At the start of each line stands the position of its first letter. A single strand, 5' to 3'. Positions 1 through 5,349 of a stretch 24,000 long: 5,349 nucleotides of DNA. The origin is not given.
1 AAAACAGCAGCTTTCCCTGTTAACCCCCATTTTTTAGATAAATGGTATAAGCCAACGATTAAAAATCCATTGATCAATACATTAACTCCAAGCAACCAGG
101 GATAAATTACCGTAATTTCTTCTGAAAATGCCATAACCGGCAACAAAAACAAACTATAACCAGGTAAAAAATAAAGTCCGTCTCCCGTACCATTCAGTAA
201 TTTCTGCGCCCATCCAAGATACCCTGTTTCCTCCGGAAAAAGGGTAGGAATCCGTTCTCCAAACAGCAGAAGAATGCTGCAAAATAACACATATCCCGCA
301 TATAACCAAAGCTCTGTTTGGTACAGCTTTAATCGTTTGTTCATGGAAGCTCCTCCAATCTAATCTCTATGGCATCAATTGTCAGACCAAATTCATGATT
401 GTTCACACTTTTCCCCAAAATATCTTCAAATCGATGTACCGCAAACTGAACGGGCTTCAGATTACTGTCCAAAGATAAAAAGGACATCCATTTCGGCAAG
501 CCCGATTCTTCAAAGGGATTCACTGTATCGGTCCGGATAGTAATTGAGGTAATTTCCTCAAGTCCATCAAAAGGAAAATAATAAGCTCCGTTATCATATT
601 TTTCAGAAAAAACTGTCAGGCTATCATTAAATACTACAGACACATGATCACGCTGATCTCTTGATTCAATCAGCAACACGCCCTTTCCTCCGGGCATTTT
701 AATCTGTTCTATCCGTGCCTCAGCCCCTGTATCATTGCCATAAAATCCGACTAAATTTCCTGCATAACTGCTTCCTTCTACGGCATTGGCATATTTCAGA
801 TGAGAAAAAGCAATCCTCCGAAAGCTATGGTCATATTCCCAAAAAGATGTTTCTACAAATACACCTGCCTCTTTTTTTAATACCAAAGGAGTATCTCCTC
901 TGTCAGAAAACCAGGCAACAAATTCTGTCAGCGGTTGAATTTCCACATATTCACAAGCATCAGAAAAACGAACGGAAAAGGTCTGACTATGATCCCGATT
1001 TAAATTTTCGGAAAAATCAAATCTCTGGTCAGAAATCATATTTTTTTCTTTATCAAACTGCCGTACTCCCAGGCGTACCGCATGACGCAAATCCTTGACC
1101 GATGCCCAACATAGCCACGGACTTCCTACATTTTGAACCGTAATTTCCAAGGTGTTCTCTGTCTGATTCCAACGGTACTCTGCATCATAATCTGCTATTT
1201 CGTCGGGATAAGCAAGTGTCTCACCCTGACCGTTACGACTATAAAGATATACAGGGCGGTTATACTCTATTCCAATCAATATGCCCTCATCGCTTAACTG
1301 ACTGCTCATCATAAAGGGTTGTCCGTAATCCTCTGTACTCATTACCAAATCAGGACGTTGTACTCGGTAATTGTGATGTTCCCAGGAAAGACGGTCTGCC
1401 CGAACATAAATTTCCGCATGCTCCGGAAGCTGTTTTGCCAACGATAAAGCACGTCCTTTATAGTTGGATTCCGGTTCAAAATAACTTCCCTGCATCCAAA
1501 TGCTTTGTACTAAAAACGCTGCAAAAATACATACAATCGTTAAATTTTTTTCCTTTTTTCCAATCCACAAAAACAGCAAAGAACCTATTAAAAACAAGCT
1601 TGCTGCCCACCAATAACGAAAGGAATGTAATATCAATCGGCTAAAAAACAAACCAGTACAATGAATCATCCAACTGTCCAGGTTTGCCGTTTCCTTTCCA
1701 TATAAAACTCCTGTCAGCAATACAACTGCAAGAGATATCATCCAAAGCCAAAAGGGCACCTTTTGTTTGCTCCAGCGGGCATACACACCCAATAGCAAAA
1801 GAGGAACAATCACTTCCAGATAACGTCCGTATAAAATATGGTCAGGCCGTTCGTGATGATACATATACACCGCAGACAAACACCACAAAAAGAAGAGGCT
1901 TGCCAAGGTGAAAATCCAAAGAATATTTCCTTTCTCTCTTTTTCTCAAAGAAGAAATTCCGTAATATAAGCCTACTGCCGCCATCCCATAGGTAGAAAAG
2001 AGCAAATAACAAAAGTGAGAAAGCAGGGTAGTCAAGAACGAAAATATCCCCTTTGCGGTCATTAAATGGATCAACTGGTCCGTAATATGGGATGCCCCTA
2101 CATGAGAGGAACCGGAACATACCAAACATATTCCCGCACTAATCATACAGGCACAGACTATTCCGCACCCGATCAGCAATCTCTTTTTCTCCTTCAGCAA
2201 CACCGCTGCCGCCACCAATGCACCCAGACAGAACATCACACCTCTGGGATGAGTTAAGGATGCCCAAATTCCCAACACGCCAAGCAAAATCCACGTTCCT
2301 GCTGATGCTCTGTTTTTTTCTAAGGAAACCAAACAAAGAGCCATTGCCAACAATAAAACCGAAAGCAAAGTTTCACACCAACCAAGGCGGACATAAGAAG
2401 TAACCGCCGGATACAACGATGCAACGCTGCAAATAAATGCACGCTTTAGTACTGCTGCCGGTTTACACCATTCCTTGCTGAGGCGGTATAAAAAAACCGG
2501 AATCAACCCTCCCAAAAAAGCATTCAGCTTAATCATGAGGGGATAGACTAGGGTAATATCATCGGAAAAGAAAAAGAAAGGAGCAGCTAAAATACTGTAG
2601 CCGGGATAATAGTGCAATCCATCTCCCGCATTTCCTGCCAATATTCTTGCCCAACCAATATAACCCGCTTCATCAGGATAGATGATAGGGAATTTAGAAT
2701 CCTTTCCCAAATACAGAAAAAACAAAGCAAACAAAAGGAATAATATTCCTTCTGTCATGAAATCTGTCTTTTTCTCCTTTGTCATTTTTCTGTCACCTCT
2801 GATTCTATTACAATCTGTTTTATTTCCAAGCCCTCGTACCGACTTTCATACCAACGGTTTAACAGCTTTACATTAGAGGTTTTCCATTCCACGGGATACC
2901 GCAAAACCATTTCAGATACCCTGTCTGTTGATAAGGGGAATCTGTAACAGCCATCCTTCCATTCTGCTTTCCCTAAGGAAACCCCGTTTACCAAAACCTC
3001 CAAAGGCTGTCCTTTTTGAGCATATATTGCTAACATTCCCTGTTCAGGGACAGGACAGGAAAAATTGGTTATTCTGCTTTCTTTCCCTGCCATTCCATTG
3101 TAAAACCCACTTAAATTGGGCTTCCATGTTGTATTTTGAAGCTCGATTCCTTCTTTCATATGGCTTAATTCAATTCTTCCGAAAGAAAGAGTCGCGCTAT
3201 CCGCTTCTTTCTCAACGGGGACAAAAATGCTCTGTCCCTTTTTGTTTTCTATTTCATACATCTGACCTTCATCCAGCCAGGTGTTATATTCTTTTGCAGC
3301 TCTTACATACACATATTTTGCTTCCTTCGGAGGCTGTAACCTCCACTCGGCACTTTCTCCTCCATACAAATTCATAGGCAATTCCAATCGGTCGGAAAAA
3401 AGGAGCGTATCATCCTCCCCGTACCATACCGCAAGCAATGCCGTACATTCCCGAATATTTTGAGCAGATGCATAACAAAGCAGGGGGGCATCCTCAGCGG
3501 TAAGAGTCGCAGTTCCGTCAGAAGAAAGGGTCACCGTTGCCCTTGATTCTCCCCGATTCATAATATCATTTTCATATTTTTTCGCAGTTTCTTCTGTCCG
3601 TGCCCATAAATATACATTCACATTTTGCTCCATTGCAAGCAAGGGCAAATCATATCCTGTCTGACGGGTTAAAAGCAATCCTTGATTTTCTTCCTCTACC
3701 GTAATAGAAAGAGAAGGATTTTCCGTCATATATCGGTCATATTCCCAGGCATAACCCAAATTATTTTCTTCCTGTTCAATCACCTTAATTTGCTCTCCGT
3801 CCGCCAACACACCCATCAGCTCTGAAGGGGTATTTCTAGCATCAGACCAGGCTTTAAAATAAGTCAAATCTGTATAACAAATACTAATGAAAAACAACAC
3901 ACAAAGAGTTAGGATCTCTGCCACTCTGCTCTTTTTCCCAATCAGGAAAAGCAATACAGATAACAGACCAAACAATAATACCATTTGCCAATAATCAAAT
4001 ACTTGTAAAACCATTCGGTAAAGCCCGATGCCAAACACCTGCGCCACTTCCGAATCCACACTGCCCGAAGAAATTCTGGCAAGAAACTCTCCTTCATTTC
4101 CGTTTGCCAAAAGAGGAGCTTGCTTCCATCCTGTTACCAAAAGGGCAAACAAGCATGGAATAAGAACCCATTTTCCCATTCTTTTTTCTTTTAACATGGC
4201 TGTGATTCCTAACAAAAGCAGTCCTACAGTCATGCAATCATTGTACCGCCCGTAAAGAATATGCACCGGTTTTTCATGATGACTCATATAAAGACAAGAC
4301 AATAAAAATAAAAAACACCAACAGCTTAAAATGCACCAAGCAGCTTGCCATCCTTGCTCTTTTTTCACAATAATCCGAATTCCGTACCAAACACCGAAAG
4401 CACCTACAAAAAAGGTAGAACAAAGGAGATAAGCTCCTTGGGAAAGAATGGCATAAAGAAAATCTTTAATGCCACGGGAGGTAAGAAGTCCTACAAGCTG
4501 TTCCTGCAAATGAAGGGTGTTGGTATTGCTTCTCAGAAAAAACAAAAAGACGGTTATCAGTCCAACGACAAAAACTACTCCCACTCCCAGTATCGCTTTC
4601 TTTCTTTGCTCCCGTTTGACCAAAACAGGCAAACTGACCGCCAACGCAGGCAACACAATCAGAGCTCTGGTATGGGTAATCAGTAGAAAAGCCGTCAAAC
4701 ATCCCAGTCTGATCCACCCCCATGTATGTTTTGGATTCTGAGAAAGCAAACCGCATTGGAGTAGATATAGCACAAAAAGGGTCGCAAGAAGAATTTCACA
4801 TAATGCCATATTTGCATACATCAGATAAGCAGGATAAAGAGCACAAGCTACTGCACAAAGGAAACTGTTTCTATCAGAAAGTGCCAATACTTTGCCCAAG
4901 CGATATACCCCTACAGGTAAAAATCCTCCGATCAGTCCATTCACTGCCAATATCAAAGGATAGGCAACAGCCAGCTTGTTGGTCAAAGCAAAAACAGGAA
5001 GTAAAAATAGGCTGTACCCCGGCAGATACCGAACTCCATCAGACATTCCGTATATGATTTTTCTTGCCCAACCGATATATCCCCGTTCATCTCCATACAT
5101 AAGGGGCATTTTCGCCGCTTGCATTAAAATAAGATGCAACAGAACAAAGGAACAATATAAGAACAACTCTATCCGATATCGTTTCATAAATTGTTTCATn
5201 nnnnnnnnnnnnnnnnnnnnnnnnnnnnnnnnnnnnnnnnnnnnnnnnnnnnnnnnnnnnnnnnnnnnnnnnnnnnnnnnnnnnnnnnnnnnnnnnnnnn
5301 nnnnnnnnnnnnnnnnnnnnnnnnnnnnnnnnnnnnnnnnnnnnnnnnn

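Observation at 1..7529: Tandem array of at least four translationally coupled ~800-aa GT-C-like paralogs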

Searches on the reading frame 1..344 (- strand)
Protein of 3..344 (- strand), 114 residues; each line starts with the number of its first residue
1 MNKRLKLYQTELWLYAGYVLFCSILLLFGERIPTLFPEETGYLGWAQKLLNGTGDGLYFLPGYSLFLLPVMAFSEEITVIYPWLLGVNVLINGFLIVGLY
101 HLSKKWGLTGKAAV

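Call 9: search_protein_families(library=pfam, proteins=[window:1-344:-], max_evalue=1)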
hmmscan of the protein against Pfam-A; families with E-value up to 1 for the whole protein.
window:1-344:- (114 aa): 0 families

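Call 77: find_homologous_proteins(query=window:3-344:-)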
Query window:3-344:-: 7 candidates shared short words with the query, none scored E <= 0.001.
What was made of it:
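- Tried and rejected: A homology search with the 114-aa D fragment returned nothing (call 77).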

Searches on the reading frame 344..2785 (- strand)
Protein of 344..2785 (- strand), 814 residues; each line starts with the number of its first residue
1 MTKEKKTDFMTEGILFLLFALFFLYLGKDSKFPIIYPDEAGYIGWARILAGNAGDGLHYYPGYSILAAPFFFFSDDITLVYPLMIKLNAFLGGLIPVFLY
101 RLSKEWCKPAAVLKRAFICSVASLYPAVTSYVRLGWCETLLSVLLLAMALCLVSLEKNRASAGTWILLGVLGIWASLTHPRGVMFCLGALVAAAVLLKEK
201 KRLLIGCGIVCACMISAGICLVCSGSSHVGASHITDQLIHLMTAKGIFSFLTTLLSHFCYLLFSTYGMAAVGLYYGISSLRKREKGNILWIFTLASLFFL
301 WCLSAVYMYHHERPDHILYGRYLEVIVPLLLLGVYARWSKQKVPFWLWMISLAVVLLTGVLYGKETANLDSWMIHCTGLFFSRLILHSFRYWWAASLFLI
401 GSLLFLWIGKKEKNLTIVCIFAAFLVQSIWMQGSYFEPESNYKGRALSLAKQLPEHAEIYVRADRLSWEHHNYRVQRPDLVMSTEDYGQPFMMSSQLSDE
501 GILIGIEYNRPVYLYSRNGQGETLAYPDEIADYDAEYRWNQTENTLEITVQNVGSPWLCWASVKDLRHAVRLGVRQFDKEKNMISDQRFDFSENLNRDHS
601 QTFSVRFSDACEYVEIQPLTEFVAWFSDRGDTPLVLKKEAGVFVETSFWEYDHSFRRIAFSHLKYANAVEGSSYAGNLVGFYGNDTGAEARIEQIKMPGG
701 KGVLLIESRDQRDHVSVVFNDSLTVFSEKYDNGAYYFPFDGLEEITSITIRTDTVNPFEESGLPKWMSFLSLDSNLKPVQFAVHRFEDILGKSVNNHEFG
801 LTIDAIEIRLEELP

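Call 9: search_protein_families(library=pfam, proteins=[window:344-2785:-], max_evalue=1)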
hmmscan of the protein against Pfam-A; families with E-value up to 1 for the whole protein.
window:344-2785:- (814 aa): 2 families
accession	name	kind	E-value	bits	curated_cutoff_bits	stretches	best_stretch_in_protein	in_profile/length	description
PF13567.11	DUF4131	-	0.0089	16.2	31.6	2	391-448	6-63/165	Domain of unknown function (DUF4131)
PF00912.28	Transgly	-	0.2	11.5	27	1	191-243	26-78/178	Transglycosylase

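Call 11: search_protein_families(library=ncbifam, proteins=[window:344-2785:-], max_evalue=1)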
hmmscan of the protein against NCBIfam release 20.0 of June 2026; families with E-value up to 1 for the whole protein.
window:344-2785:- (814 aa): 0 families

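Call 33: find_encoding_contigs(protein=window:344-2785:-, flank=10000, max_places=4)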
Protein window:344-2785:- (814 aa): no gene with exactly this product is on record in the collection.

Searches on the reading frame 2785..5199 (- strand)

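Call 9: search_protein_families(library=pfam, proteins=[window:2785-5199:-], max_evalue=1)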
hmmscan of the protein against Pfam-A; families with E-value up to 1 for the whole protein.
window:2785-5199:- (805 aa): 2 families
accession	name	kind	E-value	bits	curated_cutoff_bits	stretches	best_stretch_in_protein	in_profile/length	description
PF05814.16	Ac76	-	0.039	14.4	22.5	1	406-458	3-56/83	Orf76 (Ac76)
PF23896.1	DUF7244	-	0.11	13.1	27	1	636-663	20-47/57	Domain of unknown function (DUF7244)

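Call 11: search_protein_families(library=ncbifam, proteins=[window:2785-5199:-], max_evalue=1)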
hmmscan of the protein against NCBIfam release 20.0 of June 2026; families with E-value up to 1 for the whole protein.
window:2785-5199:- (805 aa): 2 families
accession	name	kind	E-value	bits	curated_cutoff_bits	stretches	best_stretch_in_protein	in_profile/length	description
TIGR01528.1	NMN_trans_PnuC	equivalog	0.00094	19.1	42.45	1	335-452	80-182/187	nicotinamide riboside transporter PnuC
NF002923.0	PRK03557.1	equivalog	0.11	11.8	408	1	139-219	60-137/313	CDF family zinc transporter ZitB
